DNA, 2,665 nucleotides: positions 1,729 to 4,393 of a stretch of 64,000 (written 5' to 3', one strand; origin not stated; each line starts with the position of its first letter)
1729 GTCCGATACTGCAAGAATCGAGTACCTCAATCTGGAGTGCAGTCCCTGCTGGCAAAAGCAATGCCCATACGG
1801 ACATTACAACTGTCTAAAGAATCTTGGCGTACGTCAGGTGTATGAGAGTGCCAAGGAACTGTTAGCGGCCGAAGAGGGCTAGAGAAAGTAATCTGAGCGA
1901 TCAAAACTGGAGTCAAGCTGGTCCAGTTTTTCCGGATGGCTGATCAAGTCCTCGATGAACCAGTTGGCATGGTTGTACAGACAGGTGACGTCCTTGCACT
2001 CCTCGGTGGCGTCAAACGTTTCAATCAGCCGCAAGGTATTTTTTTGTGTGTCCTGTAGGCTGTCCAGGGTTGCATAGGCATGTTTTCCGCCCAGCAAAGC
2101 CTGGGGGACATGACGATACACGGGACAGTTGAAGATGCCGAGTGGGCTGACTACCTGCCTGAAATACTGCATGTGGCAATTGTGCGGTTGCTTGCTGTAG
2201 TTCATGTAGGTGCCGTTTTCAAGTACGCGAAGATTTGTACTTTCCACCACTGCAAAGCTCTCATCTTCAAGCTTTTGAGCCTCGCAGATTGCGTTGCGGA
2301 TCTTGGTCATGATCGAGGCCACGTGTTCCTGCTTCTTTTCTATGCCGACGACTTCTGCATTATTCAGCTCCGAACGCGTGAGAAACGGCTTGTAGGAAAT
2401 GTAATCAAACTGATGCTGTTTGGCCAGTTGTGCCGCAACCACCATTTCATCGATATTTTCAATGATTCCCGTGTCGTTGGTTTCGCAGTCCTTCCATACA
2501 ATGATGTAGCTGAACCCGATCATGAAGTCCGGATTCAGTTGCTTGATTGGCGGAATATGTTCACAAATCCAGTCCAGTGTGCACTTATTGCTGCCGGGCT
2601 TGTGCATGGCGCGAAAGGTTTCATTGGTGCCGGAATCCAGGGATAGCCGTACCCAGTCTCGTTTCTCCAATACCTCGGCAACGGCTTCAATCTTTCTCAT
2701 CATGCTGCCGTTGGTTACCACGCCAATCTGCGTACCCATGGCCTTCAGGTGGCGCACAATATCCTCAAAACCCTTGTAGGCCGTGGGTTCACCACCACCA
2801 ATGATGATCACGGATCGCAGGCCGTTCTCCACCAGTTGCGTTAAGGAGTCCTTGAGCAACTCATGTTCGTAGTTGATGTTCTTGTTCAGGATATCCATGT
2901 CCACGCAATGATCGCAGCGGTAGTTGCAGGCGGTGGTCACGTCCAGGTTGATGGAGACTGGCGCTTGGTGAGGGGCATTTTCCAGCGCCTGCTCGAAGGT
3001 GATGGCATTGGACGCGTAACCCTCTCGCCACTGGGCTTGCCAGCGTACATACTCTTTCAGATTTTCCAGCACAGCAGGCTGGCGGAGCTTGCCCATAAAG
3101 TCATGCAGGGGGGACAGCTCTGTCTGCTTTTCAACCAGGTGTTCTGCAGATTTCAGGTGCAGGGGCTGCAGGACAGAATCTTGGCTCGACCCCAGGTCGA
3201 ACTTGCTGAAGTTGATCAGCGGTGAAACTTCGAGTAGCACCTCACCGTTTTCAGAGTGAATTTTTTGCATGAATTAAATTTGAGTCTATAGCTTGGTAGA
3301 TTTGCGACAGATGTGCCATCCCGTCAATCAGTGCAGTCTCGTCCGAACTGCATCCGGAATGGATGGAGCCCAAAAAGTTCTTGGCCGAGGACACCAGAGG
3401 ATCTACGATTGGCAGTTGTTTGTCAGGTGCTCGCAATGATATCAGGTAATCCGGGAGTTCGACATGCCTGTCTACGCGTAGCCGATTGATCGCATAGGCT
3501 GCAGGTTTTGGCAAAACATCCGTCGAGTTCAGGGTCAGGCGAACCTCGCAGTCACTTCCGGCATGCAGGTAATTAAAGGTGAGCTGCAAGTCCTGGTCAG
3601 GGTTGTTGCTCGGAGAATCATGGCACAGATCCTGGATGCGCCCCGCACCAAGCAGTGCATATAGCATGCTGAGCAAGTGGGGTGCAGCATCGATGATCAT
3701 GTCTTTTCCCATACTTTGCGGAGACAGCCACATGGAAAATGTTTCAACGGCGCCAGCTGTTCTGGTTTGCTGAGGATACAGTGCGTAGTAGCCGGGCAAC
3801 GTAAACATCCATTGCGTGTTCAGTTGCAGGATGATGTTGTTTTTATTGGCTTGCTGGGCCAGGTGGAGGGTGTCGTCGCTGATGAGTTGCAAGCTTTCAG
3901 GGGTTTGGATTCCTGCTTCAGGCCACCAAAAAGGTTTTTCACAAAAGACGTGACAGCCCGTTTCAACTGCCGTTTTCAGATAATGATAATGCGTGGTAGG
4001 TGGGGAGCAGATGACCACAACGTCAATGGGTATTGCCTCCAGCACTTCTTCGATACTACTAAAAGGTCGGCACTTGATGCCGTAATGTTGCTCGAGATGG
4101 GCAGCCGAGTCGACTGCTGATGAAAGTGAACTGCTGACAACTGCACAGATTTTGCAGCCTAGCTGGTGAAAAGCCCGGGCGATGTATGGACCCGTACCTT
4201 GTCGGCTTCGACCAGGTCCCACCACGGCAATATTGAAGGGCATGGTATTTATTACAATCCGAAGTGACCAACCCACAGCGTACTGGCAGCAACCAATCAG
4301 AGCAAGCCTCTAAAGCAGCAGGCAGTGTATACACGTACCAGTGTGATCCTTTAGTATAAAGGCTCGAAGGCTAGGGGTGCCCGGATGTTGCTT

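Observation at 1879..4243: Radical-SAM enzyme plus Gfo/Idh/MocA oxidoreductase cassette, tail-to-tail with LPS heptosyltransferase II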

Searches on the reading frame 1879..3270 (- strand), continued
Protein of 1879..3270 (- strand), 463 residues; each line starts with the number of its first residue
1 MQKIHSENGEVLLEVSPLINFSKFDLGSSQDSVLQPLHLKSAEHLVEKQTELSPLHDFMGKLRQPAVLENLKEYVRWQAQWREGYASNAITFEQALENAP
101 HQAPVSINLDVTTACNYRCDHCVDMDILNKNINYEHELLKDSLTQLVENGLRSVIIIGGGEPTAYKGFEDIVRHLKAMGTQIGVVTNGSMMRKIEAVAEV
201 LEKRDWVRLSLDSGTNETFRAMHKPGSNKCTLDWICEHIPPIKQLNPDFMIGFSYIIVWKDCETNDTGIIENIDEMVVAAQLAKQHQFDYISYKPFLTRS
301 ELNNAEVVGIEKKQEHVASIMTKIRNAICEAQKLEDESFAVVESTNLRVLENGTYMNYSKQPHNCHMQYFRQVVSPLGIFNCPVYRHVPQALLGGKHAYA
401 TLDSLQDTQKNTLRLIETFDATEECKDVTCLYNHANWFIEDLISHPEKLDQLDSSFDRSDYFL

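Call 84: fold_search(model_id=the predicted structure, library=pdb)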
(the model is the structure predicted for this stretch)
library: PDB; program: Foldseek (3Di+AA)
matches with E <= 10: 1703; with E <= 0.001: 139
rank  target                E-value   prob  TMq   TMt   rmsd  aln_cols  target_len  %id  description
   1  5v1q_A                1.8e-11  1.00  0.47  0.50   9.2       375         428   13  Crystal structure of Streptococcus suis SuiB (released 2017-08-30)
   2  8hzv_B                1.9e-11  1.00  0.50  0.49   8.5       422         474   15  The crystal structure of a Radical SAM Enzyme DesII (released 2024-07-10)
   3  5v1s_A                2.9e-11  1.00  0.47  0.51   9.1       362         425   12  Crystal structure of Streptococcus suis SuiB bound to S-adenosylmethionine (released 2017-08-30)
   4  8hzy_B                4.7e-11  1.00  0.48  0.49   8.2       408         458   14  The crystal structure of a Radical SAM Enzyme DesII (released 2024-07-10)
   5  6efn                  5.2e-11  1.00  0.48  0.57   9.5       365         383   14  Structure of a RiPP maturase, SkfB (released 2018-10-24)
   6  5v1t_A                1.2e-10  1.00  0.47  0.50   8.9       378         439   13  Crystal structure of Streptococcus suis SuiB bound to precursor peptide SuiA (released 2017-08-30)
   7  8hzy_A                1.4e-10  1.00  0.46  0.46   8.6       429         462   14  The crystal structure of a Radical SAM Enzyme DesII (released 2024-07-10)
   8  7vob                  1.6e-10  1.00  0.50  0.68   5.7       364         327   15  The crystal structure of a Radical SAM Enzyme BlsE involved in the Biosynthesis of Blasticidin S (released 2022-05-04)
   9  5v1s_B                1.6e-10  1.00  0.44  0.47   9.6       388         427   13  Crystal structure of Streptococcus suis SuiB bound to S-adenosylmethionine (released 2017-08-30)
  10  8hzv_C                5.0e-10  1.00  0.47  0.45   6.7       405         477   14  The crystal structure of a Radical SAM Enzyme DesII (released 2024-07-10)
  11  8hzv_D                5.9e-10  1.00  0.49  0.48   8.9       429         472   15  The crystal structure of a Radical SAM Enzyme DesII (released 2024-07-10)
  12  8hzv_A                8.7e-10  1.00  0.46  0.45  10.0       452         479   16  The crystal structure of a Radical SAM Enzyme DesII (released 2024-07-10)
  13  2fb2_B                9.2e-10  1.00  0.44  0.61   5.1       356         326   16  Structure of the MoaA Arg17/266/268/Ala triple mutant (released 2006-05-09)
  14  5v1q_B                2.6e-09  1.00  0.46  0.48   9.6       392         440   14  Crystal structure of Streptococcus suis SuiB (released 2017-08-30)
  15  6c8v                  3.1e-09  1.00  0.39  0.55   5.4       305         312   15  X-ray structure of PqqE from Methylobacterium extorquens (released 2018-02-14)
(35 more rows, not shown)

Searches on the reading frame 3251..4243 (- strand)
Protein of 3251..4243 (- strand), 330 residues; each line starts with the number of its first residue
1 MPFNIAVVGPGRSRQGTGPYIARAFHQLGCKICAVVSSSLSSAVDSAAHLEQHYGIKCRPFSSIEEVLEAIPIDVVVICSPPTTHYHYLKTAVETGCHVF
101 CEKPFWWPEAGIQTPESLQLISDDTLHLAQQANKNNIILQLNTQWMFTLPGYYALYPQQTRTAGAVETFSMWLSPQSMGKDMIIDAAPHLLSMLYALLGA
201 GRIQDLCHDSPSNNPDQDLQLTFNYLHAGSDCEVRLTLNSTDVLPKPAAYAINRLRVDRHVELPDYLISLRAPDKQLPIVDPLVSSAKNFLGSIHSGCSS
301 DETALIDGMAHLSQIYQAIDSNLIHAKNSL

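Call 3: search_protein_families(library=pfam, proteins=[window:3251-4243:-], max_evalue=0.01)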
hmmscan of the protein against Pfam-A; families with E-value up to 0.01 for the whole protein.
window:3251-4243:- (330 aa): 3 families
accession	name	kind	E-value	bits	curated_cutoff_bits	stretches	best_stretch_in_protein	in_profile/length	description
PF01408.29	GFO_IDH_MocA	-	2.5e-17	64.1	24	1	3-105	1-95/120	Oxidoreductase family, NAD-binding Rossmann fold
PF03435.24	Sacchrp_dh_NADP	-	0.00048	20.9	25.1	1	7-137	3-126/129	Saccharopine dehydrogenase NADP binding domain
PF13380.12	CoA_binding_2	-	0.0012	19.7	22.8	1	4-100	2-83/116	CoA binding domain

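Call 4: search_protein_families(library=ncbifam, proteins=[window:3251-4243:-], max_evalue=0.01)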
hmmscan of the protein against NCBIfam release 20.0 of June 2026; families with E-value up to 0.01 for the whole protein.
window:3251-4243:- (330 aa): 7 families
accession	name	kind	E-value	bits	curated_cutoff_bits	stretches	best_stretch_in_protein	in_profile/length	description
TIGR04380.1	myo_inos_iolG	equivalog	5e-13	48.6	355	1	3-105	2-97/330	inositol 2-dehydrogenase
NF041392.1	XylDh_Gfo6_Halo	equivalog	1e-07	31.1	350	1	29-105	41-115/350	D-xylose 1-dehydrogenase Gfo6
NF052679.1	InsChiInosDhIolG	equivalog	1.5e-06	27.5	540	1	3-105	3-99/343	bifunctional inositol 2-dehydrogenase/D-chiro-inositol 1-dehydrogenase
NF007574.0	PRK10206.1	equivalog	2.2e-06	27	352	1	62-106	55-99/345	oxidoreductase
NF008607.0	PRK11579.1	subfamily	2.2e-06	26.9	330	1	58-106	50-98/346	oxidoreductase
NF052479.1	LevoglcsnDh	equivalog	0.00011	21.1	650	1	45-105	47-106/386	levoglucosan dehydrogenase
NF040723.1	UDP-GlcNAcDh_Arch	equivalog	0.0019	17.8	450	1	18-105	12-93/302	UDP-N-acetylglucosamine 3-dehydrogenase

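Call 41: search_solved_structures(query=window:3251-4243:-, max_evalue=0.001)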
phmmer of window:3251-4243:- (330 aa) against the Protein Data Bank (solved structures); distinct sequences matched with E-value up to 0.001: 11.
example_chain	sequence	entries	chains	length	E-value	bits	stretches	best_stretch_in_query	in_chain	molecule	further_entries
3e18_A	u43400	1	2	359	2.9e-05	26.9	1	59-200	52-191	oxidoreductase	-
7bvj_A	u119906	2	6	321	3.5e-05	26.7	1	50-107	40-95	Oxidoreductase, NAD-binding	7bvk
4hkt_A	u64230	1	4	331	3.5e-05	26.7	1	49-123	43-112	Inositol 2-dehydrogenase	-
3fhl_A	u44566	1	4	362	0.00029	23.7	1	61-106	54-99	Putative oxidoreductase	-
3f4l_A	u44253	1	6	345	0.00038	23.3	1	62-106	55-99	Putative oxidoreductase yhhX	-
3oa2_A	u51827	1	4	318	0.00053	22.8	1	70-106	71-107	WbpB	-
7xr9_A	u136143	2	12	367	0.00054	22.8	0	51-108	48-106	DgpA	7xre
3dty_A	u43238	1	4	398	0.00055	22.7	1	66-107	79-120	Oxidoreductase, Gfo/Idh/MocA family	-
3i23_A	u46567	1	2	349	0.00071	22.4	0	63-106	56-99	Oxidoreductase, Gfo/Idh/MocA family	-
3fd8_A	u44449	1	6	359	0.00076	22.3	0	63-106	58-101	Oxidoreductase, Gfo/Idh/MocA family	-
4had_A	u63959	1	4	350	0.00098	21.9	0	29-106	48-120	Probable oxidoreductase protein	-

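Call 63: search_protein_families(library=padloc, proteins=[window:3251-4243:-], max_evalue=0.01)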
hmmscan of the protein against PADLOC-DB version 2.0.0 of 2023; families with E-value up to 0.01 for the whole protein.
window:3251-4243:- (330 aa): 0 families
